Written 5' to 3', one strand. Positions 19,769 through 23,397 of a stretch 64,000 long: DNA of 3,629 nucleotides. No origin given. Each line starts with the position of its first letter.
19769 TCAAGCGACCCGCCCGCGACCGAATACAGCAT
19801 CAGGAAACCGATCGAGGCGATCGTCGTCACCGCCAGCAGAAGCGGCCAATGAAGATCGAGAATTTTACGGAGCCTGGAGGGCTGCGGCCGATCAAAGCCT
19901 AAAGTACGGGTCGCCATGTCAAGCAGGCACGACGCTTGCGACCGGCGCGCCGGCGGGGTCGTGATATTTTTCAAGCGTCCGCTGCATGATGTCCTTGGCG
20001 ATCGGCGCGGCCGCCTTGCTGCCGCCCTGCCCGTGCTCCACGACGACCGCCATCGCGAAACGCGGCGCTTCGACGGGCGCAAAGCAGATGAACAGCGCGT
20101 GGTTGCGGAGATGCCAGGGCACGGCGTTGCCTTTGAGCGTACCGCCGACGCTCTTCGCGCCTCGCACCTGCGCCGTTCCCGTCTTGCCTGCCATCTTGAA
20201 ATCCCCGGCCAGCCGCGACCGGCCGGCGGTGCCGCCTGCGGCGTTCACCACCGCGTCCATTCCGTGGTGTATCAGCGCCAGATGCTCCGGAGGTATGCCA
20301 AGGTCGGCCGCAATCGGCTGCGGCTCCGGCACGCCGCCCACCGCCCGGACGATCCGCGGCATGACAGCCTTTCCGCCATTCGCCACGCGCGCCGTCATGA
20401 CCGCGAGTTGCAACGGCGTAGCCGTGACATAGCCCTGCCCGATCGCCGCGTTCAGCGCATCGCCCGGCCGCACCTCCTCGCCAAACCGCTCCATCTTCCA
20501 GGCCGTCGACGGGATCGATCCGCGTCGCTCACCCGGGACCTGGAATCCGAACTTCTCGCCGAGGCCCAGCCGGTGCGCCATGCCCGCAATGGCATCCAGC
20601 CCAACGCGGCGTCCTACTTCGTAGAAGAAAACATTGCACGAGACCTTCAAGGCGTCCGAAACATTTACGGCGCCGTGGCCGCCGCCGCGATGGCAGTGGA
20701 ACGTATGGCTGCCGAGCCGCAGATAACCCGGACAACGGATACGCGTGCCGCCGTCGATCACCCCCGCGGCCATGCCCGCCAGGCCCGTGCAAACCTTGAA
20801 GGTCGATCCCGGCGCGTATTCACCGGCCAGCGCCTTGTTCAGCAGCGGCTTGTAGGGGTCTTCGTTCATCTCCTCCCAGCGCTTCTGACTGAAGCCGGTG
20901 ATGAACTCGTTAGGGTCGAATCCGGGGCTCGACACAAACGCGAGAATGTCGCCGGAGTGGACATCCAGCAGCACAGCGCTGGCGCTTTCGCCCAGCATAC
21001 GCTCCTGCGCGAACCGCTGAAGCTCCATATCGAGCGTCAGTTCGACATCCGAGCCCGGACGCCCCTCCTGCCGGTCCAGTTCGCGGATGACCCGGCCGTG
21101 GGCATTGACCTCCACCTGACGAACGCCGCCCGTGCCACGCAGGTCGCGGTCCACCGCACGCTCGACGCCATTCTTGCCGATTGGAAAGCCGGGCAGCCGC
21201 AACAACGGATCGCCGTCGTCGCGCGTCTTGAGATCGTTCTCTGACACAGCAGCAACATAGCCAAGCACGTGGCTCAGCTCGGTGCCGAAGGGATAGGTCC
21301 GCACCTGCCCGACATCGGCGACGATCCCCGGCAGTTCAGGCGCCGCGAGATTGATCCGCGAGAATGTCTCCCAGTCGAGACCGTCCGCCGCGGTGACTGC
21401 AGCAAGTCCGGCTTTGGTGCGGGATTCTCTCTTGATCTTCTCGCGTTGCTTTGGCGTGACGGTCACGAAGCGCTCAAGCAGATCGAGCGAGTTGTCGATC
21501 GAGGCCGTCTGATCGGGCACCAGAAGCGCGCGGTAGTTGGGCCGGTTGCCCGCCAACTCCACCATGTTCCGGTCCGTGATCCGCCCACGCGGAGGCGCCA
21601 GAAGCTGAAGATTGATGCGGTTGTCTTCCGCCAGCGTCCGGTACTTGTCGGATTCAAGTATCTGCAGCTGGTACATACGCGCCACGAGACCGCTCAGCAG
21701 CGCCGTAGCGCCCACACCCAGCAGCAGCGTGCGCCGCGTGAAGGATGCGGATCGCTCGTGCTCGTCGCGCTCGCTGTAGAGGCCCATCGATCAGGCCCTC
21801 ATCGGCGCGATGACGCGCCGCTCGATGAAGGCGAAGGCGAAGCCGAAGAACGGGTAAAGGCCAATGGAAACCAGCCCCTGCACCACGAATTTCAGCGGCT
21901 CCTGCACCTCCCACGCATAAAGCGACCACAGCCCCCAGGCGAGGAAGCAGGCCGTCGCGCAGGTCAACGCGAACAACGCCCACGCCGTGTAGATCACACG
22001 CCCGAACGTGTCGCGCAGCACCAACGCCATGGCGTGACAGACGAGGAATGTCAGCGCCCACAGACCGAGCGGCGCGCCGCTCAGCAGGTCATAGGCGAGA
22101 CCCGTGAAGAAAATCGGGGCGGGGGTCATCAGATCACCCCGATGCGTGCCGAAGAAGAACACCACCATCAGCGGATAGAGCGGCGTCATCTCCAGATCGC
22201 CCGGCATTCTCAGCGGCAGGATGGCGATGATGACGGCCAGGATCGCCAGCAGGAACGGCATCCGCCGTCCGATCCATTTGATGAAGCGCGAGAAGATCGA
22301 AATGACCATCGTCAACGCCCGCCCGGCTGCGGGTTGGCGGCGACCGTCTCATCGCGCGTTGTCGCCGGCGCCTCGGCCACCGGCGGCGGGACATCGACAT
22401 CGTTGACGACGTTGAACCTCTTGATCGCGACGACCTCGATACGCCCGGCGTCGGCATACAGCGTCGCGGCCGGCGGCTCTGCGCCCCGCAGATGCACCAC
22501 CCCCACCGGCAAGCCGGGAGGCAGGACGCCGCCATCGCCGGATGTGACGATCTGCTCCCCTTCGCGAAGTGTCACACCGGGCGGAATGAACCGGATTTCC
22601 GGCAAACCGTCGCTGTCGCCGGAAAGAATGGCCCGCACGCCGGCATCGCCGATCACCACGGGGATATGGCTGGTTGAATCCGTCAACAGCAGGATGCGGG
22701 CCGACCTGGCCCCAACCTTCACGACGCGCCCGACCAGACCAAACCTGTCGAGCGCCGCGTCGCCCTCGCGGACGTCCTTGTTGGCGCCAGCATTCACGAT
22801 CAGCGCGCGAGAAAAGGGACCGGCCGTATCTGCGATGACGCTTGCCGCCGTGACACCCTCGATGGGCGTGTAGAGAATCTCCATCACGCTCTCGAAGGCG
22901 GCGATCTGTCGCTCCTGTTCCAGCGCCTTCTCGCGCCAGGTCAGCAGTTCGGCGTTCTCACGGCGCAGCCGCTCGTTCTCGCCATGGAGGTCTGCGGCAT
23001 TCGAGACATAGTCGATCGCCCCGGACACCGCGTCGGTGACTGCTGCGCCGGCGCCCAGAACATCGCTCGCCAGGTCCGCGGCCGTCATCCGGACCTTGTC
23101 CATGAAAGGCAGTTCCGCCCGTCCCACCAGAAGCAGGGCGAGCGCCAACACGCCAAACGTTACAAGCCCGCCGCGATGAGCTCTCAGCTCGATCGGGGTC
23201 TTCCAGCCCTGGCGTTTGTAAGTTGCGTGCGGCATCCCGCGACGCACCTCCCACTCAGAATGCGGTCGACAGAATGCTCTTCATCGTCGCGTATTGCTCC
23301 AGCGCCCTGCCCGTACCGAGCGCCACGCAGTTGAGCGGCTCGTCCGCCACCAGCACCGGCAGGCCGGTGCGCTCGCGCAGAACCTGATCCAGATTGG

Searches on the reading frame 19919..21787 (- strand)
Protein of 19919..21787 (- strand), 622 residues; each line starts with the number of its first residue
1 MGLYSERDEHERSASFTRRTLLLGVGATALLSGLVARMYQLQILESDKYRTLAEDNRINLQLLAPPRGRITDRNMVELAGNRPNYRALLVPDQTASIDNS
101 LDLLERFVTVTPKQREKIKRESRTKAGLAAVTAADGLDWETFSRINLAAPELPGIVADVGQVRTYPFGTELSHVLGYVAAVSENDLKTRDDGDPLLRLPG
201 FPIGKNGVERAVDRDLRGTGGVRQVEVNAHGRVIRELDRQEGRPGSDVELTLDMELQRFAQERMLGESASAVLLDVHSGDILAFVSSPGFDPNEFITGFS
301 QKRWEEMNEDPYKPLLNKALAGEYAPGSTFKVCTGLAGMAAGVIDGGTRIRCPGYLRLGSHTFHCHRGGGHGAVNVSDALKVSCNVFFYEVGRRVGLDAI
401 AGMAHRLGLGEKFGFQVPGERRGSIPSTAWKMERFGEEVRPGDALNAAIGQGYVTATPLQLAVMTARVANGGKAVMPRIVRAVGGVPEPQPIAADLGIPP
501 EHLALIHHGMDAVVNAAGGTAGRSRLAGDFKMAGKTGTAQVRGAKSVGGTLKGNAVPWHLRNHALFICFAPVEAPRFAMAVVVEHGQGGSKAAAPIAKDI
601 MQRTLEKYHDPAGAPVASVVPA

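Call 39: search_protein_families(library=pfam, proteins=[window:19919-21787:-], max_evalue=0.00001)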
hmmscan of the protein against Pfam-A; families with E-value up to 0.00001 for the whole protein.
window:19919-21787:- (622 aa): 2 families
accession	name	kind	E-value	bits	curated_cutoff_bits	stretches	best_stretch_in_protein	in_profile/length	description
PF00905.27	Transpeptidase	-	2e-62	211.5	22.1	1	270-602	2-299/299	Penicillin binding protein transpeptidase domain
PF03717.20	PBP_dimer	-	2.7e-38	132.6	24.4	1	64-237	3-179/180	Penicillin-binding Protein dimerisation domain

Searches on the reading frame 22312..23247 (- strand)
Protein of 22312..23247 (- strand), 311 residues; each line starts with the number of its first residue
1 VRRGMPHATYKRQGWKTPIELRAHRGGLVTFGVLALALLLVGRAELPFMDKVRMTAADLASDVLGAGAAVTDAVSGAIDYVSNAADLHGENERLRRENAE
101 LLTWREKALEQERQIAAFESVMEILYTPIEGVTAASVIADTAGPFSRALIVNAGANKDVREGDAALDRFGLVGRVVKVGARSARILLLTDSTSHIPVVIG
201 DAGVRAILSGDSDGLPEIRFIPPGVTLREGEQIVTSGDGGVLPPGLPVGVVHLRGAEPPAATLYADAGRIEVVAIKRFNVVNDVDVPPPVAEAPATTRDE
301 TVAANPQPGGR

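Call 39: search_protein_families(library=pfam, proteins=[window:22312-23247:-], max_evalue=0.00001)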
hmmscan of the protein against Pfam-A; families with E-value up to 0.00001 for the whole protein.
window:22312-23247:- (311 aa): 1 family
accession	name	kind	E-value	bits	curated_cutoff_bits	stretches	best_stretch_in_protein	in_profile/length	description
PF04085.20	MreC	-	2.6e-29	102.3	28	1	137-255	1-119/147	Rod shape-determining protein MreC, barrel core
